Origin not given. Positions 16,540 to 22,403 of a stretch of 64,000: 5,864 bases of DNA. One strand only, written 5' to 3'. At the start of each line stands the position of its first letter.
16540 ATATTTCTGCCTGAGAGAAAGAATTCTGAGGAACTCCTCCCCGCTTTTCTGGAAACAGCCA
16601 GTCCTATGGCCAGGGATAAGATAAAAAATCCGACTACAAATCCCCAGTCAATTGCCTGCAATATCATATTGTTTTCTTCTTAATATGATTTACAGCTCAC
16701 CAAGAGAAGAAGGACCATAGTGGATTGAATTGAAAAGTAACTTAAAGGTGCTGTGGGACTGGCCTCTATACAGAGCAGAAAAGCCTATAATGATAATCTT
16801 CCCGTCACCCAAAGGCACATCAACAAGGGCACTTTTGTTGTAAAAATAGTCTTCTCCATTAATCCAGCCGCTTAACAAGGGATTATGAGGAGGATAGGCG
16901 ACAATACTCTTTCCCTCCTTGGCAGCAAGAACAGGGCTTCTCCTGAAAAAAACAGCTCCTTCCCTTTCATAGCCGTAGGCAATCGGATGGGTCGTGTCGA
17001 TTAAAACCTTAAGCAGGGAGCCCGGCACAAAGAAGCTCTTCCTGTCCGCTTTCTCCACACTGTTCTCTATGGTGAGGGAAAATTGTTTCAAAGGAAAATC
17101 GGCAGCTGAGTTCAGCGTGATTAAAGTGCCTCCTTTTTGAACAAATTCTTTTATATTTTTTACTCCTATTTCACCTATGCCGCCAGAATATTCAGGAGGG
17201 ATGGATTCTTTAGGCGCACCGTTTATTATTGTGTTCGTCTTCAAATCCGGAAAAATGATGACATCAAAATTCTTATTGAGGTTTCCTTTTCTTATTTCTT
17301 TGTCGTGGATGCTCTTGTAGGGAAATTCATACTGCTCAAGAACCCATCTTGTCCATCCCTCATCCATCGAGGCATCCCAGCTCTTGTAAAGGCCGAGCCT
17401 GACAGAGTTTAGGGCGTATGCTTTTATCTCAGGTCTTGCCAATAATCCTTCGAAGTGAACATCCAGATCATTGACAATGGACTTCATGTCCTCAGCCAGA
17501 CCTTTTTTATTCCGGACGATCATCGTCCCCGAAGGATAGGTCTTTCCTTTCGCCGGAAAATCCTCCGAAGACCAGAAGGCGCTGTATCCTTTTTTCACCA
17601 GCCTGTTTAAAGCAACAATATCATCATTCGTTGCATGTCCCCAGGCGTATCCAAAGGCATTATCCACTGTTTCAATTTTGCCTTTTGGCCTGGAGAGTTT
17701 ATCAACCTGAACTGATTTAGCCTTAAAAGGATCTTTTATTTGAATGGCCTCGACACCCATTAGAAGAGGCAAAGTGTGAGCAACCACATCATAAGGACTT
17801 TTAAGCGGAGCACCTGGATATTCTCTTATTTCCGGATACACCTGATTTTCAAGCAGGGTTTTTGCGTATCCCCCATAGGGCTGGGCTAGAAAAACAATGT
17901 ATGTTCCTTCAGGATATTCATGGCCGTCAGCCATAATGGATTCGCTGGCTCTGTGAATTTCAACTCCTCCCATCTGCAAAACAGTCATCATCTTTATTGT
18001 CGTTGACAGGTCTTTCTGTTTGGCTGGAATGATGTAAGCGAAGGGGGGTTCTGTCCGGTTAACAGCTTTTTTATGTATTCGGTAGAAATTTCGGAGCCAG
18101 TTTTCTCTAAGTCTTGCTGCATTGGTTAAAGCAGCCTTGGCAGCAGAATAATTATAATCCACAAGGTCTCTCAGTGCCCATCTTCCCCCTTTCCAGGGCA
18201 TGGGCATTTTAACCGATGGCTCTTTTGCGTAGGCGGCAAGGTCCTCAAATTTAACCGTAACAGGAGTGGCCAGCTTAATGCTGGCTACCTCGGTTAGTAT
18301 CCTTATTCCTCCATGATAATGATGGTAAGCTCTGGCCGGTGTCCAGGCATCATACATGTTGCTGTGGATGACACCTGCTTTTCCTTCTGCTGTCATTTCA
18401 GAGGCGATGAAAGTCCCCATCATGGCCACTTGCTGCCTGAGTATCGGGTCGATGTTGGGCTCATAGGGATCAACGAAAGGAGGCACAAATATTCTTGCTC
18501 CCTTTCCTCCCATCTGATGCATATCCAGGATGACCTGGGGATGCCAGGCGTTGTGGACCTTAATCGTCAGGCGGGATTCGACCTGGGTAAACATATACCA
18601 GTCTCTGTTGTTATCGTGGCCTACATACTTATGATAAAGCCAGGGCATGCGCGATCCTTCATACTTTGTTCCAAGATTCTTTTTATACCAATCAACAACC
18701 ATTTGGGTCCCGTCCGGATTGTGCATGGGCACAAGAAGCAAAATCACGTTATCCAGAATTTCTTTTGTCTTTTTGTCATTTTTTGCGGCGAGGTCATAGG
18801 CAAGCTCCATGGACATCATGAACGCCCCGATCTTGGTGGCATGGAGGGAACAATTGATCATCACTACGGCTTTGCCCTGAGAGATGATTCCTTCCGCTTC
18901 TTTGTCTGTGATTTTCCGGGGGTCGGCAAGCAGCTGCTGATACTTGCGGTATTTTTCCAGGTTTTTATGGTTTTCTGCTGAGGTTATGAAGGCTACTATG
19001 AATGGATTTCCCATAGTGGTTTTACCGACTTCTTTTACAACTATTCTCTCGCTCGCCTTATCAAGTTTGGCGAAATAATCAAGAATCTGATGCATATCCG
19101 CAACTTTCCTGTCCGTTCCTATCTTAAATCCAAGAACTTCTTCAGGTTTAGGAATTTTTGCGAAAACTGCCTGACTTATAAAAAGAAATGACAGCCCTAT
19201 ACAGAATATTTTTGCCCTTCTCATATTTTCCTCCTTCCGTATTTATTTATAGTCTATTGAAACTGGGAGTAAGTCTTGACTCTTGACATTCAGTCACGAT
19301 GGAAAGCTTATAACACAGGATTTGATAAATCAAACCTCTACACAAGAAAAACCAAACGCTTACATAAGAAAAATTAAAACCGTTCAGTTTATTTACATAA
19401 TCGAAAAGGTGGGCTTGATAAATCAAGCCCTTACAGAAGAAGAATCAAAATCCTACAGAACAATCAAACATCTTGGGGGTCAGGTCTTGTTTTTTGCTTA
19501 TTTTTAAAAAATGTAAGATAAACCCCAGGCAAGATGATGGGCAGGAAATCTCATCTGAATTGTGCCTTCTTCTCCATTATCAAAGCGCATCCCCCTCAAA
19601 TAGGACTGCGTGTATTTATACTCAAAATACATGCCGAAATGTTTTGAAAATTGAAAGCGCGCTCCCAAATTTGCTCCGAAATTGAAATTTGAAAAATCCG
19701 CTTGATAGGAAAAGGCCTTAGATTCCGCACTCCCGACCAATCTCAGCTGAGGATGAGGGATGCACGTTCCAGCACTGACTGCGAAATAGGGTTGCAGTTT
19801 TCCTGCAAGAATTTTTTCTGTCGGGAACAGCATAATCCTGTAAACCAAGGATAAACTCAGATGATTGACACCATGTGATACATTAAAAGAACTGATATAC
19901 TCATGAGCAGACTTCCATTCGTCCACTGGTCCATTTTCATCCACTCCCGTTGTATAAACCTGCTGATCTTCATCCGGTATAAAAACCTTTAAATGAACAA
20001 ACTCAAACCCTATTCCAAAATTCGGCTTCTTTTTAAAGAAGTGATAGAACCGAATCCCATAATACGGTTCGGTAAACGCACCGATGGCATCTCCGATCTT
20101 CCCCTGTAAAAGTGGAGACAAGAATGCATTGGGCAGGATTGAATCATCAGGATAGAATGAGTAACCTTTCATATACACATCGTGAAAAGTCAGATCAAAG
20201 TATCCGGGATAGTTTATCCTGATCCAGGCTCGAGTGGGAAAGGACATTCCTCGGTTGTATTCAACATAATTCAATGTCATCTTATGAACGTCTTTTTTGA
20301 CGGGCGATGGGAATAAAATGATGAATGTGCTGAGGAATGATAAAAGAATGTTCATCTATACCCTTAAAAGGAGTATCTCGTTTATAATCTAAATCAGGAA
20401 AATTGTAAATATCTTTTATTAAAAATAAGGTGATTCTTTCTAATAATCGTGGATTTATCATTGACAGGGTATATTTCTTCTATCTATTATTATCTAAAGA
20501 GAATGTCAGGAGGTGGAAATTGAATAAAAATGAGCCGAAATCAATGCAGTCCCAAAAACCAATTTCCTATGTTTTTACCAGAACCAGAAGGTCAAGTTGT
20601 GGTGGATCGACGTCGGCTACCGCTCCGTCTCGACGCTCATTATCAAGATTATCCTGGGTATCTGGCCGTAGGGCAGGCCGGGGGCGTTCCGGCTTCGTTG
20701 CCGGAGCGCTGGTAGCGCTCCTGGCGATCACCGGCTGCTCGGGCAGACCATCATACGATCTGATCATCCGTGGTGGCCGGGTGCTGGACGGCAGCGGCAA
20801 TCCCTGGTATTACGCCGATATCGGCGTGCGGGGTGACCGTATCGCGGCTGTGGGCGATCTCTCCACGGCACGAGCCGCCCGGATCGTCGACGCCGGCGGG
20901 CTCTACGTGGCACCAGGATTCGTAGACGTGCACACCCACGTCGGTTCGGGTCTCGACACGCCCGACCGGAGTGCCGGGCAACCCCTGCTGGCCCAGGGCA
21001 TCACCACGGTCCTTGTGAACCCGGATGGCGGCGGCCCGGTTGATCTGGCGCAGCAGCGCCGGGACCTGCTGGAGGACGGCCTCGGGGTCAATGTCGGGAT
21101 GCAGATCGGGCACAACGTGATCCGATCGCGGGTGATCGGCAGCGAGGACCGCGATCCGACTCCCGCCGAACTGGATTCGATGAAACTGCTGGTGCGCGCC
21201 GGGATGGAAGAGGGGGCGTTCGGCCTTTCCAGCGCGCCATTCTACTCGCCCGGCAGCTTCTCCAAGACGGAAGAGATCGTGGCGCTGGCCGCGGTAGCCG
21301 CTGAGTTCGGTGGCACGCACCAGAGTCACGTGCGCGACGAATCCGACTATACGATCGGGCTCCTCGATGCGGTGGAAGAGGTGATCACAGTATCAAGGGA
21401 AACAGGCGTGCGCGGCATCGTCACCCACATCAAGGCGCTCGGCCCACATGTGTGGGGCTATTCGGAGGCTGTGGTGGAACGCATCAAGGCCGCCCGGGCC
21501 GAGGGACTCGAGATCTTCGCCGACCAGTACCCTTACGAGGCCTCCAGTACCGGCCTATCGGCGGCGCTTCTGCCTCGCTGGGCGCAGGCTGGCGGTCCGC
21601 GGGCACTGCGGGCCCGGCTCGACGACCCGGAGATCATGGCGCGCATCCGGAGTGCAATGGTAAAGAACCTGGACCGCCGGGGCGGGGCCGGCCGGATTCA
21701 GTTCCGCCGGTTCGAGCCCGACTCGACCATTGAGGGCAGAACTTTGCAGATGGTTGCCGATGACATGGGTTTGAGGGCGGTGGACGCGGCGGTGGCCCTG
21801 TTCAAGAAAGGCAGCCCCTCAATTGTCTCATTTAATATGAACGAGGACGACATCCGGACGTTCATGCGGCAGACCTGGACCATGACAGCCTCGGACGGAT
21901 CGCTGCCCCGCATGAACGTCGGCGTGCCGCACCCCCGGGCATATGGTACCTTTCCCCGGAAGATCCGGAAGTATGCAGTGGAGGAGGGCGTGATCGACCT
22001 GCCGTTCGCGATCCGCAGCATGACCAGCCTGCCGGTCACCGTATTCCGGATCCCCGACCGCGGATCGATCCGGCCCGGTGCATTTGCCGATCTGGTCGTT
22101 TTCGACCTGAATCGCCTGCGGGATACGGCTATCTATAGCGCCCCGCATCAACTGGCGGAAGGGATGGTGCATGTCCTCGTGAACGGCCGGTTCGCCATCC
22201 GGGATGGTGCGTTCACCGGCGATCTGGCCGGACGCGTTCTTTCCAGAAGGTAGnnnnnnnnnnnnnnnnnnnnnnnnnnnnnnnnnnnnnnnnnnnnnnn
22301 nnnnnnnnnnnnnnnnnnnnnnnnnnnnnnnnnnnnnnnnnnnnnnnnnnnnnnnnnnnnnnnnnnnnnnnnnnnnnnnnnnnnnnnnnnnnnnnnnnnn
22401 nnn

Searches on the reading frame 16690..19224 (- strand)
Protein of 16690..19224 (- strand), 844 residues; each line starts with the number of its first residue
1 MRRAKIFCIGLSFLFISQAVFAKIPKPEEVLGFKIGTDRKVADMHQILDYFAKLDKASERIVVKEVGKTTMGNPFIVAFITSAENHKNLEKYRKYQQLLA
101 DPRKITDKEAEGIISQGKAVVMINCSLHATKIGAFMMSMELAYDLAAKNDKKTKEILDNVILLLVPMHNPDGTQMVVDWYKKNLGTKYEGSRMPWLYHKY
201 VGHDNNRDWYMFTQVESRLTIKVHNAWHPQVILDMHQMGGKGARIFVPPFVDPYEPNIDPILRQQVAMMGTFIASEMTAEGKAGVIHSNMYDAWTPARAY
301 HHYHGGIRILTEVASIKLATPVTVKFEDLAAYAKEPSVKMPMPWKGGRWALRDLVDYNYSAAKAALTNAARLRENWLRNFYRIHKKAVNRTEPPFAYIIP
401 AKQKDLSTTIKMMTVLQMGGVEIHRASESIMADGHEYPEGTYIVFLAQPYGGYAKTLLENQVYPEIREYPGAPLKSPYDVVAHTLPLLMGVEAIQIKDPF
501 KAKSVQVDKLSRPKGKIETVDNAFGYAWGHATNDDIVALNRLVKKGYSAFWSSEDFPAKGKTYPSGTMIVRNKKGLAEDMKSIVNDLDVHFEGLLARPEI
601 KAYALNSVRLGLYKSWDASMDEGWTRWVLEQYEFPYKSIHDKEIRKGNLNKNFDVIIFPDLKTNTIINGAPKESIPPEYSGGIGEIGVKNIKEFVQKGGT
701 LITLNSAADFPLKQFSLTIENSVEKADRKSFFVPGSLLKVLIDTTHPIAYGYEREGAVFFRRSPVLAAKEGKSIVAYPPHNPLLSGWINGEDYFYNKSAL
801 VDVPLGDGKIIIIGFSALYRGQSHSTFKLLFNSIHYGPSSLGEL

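Call 12: search_protein_families(library=pfam, proteins=[window:16690-19224:-])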
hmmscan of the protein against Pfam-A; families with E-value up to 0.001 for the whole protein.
window:16690-19224:- (844 aa): 1 family
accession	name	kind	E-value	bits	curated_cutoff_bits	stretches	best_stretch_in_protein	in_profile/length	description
PF00246.29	Peptidase_M14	-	8.8e-13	48.9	21.6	1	49-210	3-134/286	Zinc carboxypeptidase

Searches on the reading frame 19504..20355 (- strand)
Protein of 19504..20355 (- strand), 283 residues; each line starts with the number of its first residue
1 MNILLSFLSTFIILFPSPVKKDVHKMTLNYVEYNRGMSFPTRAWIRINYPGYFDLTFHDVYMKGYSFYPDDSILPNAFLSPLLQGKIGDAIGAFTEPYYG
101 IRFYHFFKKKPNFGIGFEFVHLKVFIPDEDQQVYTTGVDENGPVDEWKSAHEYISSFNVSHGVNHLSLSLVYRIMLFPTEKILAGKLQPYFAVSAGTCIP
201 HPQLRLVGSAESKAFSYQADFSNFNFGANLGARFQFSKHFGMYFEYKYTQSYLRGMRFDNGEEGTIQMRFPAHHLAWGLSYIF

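Call 12: search_protein_families(library=pfam, proteins=[window:19504-20355:-])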
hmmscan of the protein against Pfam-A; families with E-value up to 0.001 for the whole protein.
window:19504-20355:- (283 aa): 1 family
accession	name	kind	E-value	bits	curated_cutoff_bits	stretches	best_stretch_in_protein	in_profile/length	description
PF13505.12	OMP_b-brl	-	2.2e-07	31.6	28.7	1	158-260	79-158/175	Outer membrane protein beta-barrel domain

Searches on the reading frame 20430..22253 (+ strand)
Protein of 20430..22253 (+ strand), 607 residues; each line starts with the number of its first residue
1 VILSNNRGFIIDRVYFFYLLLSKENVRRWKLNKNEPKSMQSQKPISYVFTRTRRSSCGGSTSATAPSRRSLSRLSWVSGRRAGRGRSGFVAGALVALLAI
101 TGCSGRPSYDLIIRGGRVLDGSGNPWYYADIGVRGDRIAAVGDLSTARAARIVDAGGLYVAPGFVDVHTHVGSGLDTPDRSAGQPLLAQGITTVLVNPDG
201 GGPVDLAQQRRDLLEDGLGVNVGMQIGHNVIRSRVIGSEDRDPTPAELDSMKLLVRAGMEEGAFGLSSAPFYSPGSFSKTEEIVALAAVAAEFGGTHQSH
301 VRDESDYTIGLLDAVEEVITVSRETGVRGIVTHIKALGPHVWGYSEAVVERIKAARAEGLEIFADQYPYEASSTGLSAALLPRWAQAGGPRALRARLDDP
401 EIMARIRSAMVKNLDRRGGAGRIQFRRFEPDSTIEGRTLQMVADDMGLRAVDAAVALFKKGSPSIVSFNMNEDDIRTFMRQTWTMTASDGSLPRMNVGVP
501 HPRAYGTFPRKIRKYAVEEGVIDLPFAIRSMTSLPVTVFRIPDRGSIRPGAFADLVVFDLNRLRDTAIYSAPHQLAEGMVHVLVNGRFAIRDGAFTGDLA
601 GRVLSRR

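Call 95: search_protein_families(library=pfam, proteins=[window:20430-22253:+], max_evalue=0.001)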
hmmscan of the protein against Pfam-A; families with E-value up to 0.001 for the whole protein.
window:20430-22253:+ (607 aa): 2 families
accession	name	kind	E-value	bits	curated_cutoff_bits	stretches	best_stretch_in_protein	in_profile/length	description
PF07969.17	Amidohydro_3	-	6.4e-24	85.7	29.7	1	151-588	1-470/472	Amidohydrolase family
PF01979.26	Amidohydro_1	-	2.3e-10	40.7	25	1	514-586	274-342/345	Amidohydrolase family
